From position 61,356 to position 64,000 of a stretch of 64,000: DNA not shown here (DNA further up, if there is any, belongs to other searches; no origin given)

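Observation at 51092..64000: Integrase/tRNA-bounded island carrying a DISARM-like helicase/DUF1998/PLD operon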

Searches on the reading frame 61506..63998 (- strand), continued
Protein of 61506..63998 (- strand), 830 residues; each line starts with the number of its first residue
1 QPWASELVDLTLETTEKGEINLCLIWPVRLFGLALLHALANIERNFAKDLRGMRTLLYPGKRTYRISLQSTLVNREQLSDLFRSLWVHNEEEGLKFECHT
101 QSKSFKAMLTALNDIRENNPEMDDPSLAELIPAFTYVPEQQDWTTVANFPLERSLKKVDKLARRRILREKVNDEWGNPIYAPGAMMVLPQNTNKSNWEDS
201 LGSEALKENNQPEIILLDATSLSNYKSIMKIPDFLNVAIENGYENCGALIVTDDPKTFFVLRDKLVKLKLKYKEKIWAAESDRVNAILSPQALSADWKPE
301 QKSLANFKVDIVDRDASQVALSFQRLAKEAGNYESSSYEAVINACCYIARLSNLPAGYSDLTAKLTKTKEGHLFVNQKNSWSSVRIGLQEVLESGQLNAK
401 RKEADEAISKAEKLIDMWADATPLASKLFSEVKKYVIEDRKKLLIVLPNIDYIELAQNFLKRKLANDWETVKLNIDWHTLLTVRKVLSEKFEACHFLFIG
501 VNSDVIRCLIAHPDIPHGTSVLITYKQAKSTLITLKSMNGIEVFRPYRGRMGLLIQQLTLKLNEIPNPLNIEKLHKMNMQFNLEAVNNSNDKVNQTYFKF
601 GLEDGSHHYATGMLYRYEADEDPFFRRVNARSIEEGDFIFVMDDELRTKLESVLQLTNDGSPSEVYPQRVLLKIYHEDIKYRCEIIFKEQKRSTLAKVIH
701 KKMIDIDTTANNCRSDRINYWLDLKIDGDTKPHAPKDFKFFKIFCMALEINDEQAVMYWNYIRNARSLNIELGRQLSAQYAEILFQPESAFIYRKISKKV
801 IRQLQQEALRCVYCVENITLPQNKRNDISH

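Call 44: predict_structure(alignment_id=A1)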
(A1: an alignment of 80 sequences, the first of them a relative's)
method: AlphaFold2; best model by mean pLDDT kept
length: 930 residues; sequences in the alignment: 80
mean_pLDDT: 80.6   pTM: 0.62
mean pLDDT of the five models: 80.6, 79.5, 78.0, 77.4, 70.7
residues with pLDDT >= 90: 391; 70-90: 343; 50-70: 97; < 50: 99
segments of 3 or more residues with pLDDT < 50: 29-71, 459-477, 680-695, 758-765, 827-830, 924-930
pLDDT, mean of each block of 10 residues (from residue 1): 66 84 66 36 32 36 38 68 90 89 95 95 94 94 94 95 87 96 92 89 94 94 93 93 73 85 93 91 94 94 91 96 86 97 96 95 96 95 81 87 73 75 90 86 85 58 42 44 88 92 94 77 72 89 84 80 89 89 69 76 81 75 75 92 91 90 74 60 34 60 88 86 83 93 86 66 53 82 87 90 94 86 58 71 93 88 72 74 87 89 92 92 46
secondary structure, 60 per line:
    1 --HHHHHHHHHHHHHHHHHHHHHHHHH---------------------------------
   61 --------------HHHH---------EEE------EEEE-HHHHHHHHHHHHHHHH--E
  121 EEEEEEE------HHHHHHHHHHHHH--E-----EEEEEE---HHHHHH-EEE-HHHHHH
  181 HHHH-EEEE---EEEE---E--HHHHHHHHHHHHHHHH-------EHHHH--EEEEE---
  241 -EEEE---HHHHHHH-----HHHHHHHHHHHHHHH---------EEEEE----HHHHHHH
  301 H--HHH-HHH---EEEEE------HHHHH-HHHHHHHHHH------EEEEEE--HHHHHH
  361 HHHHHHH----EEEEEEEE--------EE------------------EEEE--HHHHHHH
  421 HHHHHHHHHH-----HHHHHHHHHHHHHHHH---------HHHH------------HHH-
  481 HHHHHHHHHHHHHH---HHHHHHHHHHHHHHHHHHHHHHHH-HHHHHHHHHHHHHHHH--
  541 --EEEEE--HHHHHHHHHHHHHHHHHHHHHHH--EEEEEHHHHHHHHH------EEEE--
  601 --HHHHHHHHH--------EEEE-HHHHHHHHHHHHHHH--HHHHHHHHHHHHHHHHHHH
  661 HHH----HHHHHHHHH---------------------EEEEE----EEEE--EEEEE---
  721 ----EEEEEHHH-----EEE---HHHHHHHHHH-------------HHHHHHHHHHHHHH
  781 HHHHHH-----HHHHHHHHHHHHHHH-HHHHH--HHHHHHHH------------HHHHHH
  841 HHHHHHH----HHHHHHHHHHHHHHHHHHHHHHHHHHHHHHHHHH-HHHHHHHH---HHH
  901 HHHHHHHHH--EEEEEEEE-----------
elements in order (helices of 4 or more, strands of 3 or more residues): H3-27 H75-78 E88-90 E97-100 H102-117 E120-127 H134-146 E155-160 H164-169 E171-173 H175-184 E186-189 E193-196 H203-218 H227-230 E233-237 E242-245 H249-255 H261-275 E285-289 H294-301 E314-318 H325-329 H331-340 E347-352 H355-367 E372-379 E408-411 H414-430 H436-451 H461-464 H481-494 H498-521 H523-538 E543-547 H550-572 E575-579 H580-588 E595-598 H603-611 E620-623 H625-639 H642-663 H668-676 E698-702 E707-710 E713-717 E725-729 E738-740 H744-753 H767-786 H792-806 H808-812 H815-822 H835-847 H852-885 H887-894 H898-909 E912-919

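Call 54: find_related_loci(query=A1, collection=genome_contigs, flank=10000)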
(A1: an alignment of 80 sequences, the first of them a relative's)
Query A1 (930 aa) in genome_contigs; peptide patterns used: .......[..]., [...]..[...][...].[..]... (x = any residue, [..] = any of these).
61 stretches matched a pattern; 37 encode a relative of the query (tblastn E <= 1e-3); 32 distinct loci.
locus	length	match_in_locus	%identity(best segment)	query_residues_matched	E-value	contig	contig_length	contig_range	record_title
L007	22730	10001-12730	48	4-923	0e+0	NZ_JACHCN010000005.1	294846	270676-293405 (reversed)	Rhodanobacter sp. MP7CTX1 Ga0401200_05, whole genome shotgun sequence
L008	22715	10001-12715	47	3-921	0e+0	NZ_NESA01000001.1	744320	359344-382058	Limnohabitans sp. JirII-31 LimA-JirII-31-C1, whole genome shotgun sequence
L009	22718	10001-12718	49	4-921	0e+0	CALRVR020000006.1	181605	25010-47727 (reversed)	MAG: Synechococcus sp. UW140 isolate JJ-KVS114-11-1-m1-bin301 genome assembly, contig: JJ-ZL86-91-C31, whole genome shot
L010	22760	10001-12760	47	3-929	0e+0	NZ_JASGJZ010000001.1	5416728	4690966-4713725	MAG: Pseudorhodoferax sp. isolate 5N053 JMF-2111-06-0005.ont.bin.53_0, whole genome shotgun sequence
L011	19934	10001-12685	49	39-929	0e+0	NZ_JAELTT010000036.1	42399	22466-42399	Dyella sp. ASV21 NODE_36_length_42399_cov_12.569952, whole genome shotgun sequence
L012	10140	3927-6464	50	75-921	0e+0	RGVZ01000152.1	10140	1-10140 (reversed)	MAG: bacterium isolate WB9_2_064 contig_100_151, whole genome shotgun sequence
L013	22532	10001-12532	50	75-922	0e+0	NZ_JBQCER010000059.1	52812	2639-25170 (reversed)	MAG: Bordetella sp. isolate bin144 k141_2212699, whole genome shotgun sequence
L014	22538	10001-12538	49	75-921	0e+0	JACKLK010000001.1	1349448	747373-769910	MAG: Rhodoferax sp. isolate HK-STAS-PROT-90 HK-STAS-PROT-90_1, whole genome shotgun sequence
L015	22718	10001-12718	47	3-924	0e+0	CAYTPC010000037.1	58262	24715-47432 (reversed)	MAG TPA_asm: uncultured Burkholderiaceae bacterium isolate SRP098377_co2_2 genome assembly, contig: k141_4206535, whole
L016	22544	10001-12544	50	75-924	0e+0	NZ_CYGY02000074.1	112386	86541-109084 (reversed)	Paraburkholderia piptadeniae strain STM7183, whole genome shotgun sequence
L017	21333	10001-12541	50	75-921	0e+0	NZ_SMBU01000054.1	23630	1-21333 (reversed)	Roseateles saccharophilus strain DSM 654 Ga0310527_1054, whole genome shotgun sequence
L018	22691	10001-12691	48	5-921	0e+0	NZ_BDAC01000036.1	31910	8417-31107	Pseudomonas indica NBRC 103045, whole genome shotgun sequence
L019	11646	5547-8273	52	5-923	0e+0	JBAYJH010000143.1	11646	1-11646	MAG: Sterolibacterium sp. isolate SO_2016_GW1_50 scaffold09921_OW334_2016, whole genome shotgun sequence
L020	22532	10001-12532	50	76-921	0e+0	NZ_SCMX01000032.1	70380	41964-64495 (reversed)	Cupriavidus sp. 2SB NODE_32_length_70380_cov_10.770532, whole genome shotgun sequence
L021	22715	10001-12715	47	1-921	0e+0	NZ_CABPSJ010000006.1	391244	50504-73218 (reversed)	Pandoraea communis strain LMG 31110, whole genome shotgun sequence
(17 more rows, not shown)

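Call 65: search_protein_representatives(alignment_id=A1)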
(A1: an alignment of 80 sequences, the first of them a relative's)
Query: 80 sequences, 920 profile positions. Proteins with E-value up to 0.001 (for the whole library): 257; up to 1e-10: 159; up to 1e-30: 93. The best 150 are listed.
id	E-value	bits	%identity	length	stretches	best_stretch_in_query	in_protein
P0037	0.0e+00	1564.8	-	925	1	5-914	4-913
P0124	0.0e+00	1298.6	-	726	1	193-912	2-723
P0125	0.0e+00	1172.9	-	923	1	6-910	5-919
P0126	0.0e+00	1132.3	-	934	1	6-913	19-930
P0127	0.0e+00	1023.4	-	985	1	49-910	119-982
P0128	0.0e+00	1021.6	-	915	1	3-910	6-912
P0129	1.3e-281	952.9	-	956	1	48-909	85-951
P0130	2.4e-242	822.9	-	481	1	442-912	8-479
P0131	2.1e-236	803.3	-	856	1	4-838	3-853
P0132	1.3e-207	707.9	-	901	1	3-909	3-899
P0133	3.9e-204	696.5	-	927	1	8-914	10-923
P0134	1.2e-201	688.3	-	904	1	10-913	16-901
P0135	6.4e-194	662.7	-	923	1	5-915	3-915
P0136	7.1e-189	646.0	-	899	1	3-910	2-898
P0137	2.0e-180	618.0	-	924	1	13-912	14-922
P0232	1.5e-21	92.2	-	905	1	20-906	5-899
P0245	7.6e-18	80.0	-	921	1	8-848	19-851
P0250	5.3e-16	73.9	-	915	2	699-859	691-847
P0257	4.3e-14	67.6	-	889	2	318-902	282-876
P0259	4.5e-13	64.2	-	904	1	73-876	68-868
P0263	2.8e-12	61.6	-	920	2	580-899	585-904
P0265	8.3e-12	60.0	-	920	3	700-904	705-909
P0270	2.0e-11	58.8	-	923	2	98-357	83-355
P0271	2.5e-11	58.5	-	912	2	583-897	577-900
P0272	2.9e-11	58.2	-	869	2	686-908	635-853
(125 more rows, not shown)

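Call 66: search_protein_families(library=padloc, proteins=[P0250, P0259, P0263, P0265, P0270, P0271, P0272, P0245, P0232, P0257], max_evalue=0.1)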
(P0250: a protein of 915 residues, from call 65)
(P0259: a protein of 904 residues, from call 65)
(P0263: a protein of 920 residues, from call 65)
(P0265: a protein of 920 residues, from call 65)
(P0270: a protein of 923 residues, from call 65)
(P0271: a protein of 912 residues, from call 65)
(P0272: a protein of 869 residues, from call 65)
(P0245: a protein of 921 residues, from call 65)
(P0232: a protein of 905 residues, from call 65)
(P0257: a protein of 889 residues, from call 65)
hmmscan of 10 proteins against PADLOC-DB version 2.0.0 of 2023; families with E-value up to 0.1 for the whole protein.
P0250 (915 aa): 0 families

P0259 (904 aa): 0 families

P0263 (920 aa): 0 families

P0265 (920 aa): 0 families

P0270 (923 aa): 0 families

P0271 (912 aa): 0 families

P0272 (869 aa): 0 families

P0245 (921 aa): 0 families

P0232 (905 aa): 0 families

P0257 (889 aa): 0 families

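Call 69: search_protein_families(library=pfam, proteins=[P0250, P0259, P0263, P0265, P0270, P0271, P0272, P0245, P0232, P0257], max_evalue=0.05)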
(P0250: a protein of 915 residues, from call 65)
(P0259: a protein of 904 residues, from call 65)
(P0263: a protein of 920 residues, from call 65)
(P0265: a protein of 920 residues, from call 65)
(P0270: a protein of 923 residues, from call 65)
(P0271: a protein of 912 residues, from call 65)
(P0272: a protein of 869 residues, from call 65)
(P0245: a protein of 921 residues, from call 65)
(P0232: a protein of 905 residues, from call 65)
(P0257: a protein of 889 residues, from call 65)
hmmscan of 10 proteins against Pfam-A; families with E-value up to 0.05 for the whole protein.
P0250 (915 aa): 1 family
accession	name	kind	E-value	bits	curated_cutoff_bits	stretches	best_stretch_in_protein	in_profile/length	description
PF06698.16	DUF1192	-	0.00032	21.2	25.5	1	371-413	5-46/58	Protein of unknown function (DUF1192)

P0259 (904 aa): 0 families

P0263 (920 aa): 0 families

P0265 (920 aa): 0 families

P0270 (923 aa): 0 families

P0271 (912 aa): 0 families

P0272 (869 aa): 0 families

P0245 (921 aa): 0 families

P0232 (905 aa): 0 families

P0257 (889 aa): 0 families

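Call 70: fold_search(model_id=the predicted structure, library=pdb)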
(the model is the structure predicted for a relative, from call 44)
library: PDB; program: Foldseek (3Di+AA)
matches with E <= 10: 989; with E <= 0.001: 43
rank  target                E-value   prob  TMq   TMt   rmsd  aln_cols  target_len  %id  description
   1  1wp9_B                4.1e-06  1.00  0.23  0.36  11.7       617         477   10  Crystal structure of Pyrococcus furiosus Hef helicase domain (released 2005-02-01)
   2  1wp9_C                5.0e-06  1.00  0.23  0.35  11.7       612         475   10  Crystal structure of Pyrococcus furiosus Hef helicase domain (released 2005-02-01)
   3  1wp9_A                7.9e-06  1.00  0.23  0.36  11.6       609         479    9  Crystal structure of Pyrococcus furiosus Hef helicase domain (released 2005-02-01)
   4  6kyv_B                2.1e-05  1.00  0.23  0.29  17.3       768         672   10  Crystal Structure of RIG-I and hairpin RNA with G-U wobble base pairs (released 2020-09-23)
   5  5jch_A                2.9e-05  1.00  0.21  0.27  16.9       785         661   10  Crystal structure of chicken MDA5 with 5'p 10-mer dsRNA and ADP-Mg2+ at 2.95 A resolution (untwinned). (released 2016-06-01)
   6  5e3h_A                3.3e-05  1.00  0.22  0.29  17.2       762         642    9  Structural Basis for RNA Recognition and Activation of RIG-I (released 2015-11-18)
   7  5jch_B                3.3e-05  1.00  0.21  0.27  16.8       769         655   10  Crystal structure of chicken MDA5 with 5'p 10-mer dsRNA and ADP-Mg2+ at 2.95 A resolution (untwinned). (released 2016-06-01)
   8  5f9f_E                3.5e-05  1.00  0.22  0.28  17.6       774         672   10  Crystal structure of RIG-I helicase-RD in complex with 24-mer blunt-end hairpin RNA (released 2016-01-13)
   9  9tm6_A                7.7e-05  1.00  0.22  0.28  17.1       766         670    8  Structure of duck RIG-I (delta CARDs) bound to 31-mer RNA mismatched hairpin with 5'pppG-C blunt end mimicking the inf (released 2025-12-31)
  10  9tl1_A                1.2e-04  1.00  0.23  0.28  14.1       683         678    8  Structure of duck RIG-I (delta CARDs) bound to 31-mer RNA mismatched hairpin with 5'ppA-U blunt end mimicking the infl (released 2025-12-31)
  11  5jc3_B                1.3e-04  1.00  0.21  0.26  15.6       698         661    9  Crystal structure of chicken MDA5 with 5'p 10-mer dsRNA and ADP-Mg2+ at 2.6 A resolution (monoclinic form, twinned). (released 2016-06-01)
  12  5f9f_A                1.3e-04  1.00  0.21  0.27  17.4       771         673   10  Crystal structure of RIG-I helicase-RD in complex with 24-mer blunt-end hairpin RNA (released 2016-01-13)
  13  9lov_C                1.7e-04  1.00  0.22  0.27  16.8       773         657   10  LGP2:MDA5:dsRNA filament (released 2026-01-28)
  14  9n6k_L                1.8e-04  1.00  0.25  0.29  13.9       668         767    8  2.88 A S.cerevisiae Chd1[L886G/L889G/L891G]-nucleosome 2:1 complex with DNA-binding domain (released 2025-06-11)
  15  5jaj_A                2.0e-04  0.99  0.18  0.22  18.8       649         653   11  Structure of chicken LGP2 witha 5'p 10-mer dsRNA and ADP-AlF4-Mg. (released 2016-06-01)
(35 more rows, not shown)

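Call 77: search_solved_structures(query=A2, max_evalue=0.01)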
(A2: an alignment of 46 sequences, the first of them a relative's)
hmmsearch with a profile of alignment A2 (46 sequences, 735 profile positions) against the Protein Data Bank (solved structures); distinct sequences matched with E-value up to 0.01: 1.
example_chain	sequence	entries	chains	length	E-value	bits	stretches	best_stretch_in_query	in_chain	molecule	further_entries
7s9v_B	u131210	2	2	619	2e-05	26.4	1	601-710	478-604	DrmB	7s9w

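Call 82: find_homologous_proteins(query=L001:4975-6750:+, max_evalue=1e-50)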
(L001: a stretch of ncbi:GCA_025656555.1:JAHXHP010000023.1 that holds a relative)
Query L001:4975-6750:+ (591 aa): 1435 proteins with E <= 1e-50 among 8000 candidates; the best 120 are listed.
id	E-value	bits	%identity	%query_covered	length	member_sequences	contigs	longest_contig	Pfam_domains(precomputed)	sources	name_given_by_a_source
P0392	0.0e+0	1339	100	100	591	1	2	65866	PF02384.23,PF07669.18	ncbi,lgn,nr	ncbi:MAG: SAM-dependent methyltransferase [Candidatus Thiodiazotropha sp. (ex Dulcina madagascariens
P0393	0.0e+0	1123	85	100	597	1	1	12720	PF02384.23,PF07669.18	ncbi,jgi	-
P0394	0.0e+0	1112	83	100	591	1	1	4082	PF02384.23,PF07669.18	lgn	-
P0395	0.0e+0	1100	82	100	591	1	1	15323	PF02384.23,PF07669.18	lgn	-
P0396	0.0e+0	1079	81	100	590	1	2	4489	PF02384.23,PF07669.18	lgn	-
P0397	0.0e+0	1066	80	100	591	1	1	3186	PF02384.23,PF07669.18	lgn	-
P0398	0.0e+0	1065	80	100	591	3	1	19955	PF02384.23,PF07669.18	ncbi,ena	-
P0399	0.0e+0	1065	80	100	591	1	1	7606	PF02384.23,PF07669.18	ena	-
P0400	0.0e+0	1054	80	100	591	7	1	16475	PF02384.23,PF07669.18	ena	-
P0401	0.0e+0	1052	78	100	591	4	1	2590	PF02384.23,PF07669.18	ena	-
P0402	0.0e+0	1039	79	100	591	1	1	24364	PF02384.23,PF07669.18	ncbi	-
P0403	0.0e+0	1033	78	99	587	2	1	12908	PF02384.23,PF07669.18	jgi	-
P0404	3.0e-296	1002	74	100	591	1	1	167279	PF02384.23,PF07669.18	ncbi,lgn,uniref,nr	ncbi:Eco57I restriction-modification methylase domain-containing protein [Nitrosomonas sp.]|uniref:H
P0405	2.0e-291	986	77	95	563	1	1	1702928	PF02384.23,PF07669.18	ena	-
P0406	4.4e-288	975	74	100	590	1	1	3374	PF02384.23,PF07669.18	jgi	jgi:adenine-specific DNA-methyltransferase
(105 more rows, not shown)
